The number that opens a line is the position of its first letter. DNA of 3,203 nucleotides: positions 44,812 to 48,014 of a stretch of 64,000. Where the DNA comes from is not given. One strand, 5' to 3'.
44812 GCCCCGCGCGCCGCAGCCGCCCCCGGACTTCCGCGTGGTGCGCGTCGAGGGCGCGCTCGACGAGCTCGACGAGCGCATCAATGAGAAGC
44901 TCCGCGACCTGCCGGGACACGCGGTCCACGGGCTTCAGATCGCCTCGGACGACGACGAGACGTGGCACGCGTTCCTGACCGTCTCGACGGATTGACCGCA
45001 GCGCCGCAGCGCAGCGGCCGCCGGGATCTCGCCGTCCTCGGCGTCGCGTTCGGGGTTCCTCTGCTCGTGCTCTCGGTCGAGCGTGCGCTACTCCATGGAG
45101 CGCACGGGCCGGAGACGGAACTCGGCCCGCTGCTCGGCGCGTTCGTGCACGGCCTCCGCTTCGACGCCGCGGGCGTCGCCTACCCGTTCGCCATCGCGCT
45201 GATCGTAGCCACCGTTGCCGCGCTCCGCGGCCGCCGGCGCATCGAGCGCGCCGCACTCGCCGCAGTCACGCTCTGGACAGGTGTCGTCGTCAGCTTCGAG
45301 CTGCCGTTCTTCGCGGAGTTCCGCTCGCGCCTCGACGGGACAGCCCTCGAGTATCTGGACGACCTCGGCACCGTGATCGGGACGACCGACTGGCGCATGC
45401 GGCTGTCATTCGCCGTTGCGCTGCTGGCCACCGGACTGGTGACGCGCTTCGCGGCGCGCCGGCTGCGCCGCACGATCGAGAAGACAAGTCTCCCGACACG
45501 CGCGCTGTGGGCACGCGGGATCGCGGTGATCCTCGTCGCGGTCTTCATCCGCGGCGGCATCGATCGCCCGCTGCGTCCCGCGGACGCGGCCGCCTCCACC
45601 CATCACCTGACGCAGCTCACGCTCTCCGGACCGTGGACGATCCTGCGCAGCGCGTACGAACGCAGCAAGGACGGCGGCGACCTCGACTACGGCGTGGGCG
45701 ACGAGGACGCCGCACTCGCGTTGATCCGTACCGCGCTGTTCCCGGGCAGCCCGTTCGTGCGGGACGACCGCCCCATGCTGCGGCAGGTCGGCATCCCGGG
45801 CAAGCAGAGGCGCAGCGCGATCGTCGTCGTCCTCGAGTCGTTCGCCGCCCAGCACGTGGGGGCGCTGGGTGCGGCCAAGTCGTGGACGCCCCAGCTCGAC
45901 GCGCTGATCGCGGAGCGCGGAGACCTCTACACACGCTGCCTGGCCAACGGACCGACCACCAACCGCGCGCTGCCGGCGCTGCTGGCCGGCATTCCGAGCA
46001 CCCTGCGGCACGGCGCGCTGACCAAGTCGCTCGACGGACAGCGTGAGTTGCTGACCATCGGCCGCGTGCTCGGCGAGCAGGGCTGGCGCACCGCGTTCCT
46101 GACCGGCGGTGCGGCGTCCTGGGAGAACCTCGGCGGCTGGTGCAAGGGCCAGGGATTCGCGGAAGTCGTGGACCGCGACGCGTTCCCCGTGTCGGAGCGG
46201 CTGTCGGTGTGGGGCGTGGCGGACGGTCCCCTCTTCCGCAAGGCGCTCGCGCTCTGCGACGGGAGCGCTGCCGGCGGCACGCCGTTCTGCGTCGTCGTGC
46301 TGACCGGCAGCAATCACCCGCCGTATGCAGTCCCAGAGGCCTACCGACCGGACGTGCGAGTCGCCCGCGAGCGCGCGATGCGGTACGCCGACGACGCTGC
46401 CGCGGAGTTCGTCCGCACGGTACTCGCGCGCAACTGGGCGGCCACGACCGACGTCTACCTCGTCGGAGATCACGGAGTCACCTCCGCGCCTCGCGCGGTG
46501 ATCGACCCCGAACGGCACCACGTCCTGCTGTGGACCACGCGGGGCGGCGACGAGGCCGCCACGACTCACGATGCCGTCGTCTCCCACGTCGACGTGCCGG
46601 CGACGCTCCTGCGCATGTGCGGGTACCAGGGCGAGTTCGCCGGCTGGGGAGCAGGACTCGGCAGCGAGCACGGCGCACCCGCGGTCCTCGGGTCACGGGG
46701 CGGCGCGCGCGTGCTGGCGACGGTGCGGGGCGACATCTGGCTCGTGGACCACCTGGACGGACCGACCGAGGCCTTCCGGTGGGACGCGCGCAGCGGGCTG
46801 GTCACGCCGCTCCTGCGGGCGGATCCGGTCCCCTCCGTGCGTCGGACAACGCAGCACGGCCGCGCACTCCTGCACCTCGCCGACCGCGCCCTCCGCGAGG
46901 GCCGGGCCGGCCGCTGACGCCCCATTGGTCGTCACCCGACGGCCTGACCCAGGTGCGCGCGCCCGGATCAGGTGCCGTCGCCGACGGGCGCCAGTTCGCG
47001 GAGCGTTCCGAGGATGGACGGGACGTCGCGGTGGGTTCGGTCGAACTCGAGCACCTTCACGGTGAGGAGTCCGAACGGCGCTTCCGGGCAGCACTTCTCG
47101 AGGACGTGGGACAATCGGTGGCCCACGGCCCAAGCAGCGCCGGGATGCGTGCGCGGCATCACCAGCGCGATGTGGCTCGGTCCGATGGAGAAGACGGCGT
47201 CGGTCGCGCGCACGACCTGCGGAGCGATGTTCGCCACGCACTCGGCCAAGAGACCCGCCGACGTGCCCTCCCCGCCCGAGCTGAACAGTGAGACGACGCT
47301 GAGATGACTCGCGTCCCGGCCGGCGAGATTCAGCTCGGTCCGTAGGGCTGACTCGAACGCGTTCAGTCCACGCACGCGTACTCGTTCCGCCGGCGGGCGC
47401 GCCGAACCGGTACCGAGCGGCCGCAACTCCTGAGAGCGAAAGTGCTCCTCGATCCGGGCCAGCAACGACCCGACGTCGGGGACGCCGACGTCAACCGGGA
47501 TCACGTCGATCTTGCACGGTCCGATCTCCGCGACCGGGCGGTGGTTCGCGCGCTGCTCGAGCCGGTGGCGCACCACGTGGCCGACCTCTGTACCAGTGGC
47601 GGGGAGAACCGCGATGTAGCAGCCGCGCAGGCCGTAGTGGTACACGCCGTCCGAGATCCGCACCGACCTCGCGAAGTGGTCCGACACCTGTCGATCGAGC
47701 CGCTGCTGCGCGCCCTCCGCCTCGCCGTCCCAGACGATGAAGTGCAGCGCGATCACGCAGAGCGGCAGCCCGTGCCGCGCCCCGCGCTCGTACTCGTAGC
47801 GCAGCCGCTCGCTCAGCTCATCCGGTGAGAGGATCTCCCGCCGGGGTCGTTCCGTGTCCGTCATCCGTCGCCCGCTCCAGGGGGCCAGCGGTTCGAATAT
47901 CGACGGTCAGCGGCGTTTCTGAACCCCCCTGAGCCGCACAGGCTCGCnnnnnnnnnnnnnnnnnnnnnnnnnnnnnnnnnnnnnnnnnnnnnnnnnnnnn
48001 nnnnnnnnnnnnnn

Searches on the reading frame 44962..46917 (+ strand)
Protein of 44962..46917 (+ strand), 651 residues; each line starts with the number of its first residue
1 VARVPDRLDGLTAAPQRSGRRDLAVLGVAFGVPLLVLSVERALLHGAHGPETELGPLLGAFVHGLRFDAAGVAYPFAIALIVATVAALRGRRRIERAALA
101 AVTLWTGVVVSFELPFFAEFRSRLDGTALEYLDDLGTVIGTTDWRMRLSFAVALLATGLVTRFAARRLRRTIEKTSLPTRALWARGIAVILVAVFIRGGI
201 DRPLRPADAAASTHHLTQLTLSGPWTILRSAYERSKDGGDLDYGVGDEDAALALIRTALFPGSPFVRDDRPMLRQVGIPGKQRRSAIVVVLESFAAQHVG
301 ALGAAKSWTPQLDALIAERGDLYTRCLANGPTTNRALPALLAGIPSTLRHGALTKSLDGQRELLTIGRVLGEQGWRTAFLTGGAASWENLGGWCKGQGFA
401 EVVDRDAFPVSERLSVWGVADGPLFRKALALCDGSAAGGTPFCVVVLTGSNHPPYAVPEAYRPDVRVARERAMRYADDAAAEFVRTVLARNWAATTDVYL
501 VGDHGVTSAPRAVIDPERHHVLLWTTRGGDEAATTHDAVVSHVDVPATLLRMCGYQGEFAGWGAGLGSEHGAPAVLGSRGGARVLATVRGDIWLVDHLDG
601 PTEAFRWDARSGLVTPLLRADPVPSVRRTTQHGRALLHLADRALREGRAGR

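Call 12: search_protein_families(library=pfam, proteins=[window:44962-46917:+], max_evalue=0.001)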
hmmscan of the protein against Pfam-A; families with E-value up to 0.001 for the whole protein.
window:44962-46917:+ (651 aa): 1 family
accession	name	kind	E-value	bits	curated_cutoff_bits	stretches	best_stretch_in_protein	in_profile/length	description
PF00884.28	Sulfatase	-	4.8e-25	88.9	25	1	287-554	4-300/301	Sulfatase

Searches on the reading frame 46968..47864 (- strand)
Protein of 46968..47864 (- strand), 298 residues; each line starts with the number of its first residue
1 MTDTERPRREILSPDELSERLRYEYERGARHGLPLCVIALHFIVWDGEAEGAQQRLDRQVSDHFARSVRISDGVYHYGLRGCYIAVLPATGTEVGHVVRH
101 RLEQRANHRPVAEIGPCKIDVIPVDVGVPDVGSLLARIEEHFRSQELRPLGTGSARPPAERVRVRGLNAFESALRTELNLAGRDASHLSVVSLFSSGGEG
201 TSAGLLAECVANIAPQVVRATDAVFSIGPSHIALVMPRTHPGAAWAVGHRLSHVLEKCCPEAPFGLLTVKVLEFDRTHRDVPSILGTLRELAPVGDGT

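Call 6: search_protein_families(library=pfam, proteins=[window:46968-47864:-], max_evalue=0.01)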
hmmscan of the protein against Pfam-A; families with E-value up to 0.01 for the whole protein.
window:46968-47864:- (298 aa): 0 families

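Call 7: search_protein_families(library=ncbifam, proteins=[window:46968-47864:-], max_evalue=0.01)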
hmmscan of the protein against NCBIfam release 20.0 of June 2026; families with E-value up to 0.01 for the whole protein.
window:46968-47864:- (298 aa): 1 family
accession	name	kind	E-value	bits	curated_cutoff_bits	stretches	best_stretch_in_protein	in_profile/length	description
NF007380.0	PRK09894.1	equivalog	0.0074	15.7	256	0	59-112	187-239/296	diguanylate cyclase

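Call 8: search_protein_families(library=padloc, proteins=[window:46968-47864:-], max_evalue=0.01)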
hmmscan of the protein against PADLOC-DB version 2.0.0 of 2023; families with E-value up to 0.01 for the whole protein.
window:46968-47864:- (298 aa): 0 families

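Call 37: search_protein_families(library=pfam, proteins=[window:46968-47864:-], max_evalue=10)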
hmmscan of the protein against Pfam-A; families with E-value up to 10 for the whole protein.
window:46968-47864:- (298 aa): 1 family
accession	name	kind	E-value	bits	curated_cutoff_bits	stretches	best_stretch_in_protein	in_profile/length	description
PF19587.5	DUF6094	-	0.11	11.7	22.8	1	47-136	192-277/344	Uncharacterised methyltransferase family (DUF6094)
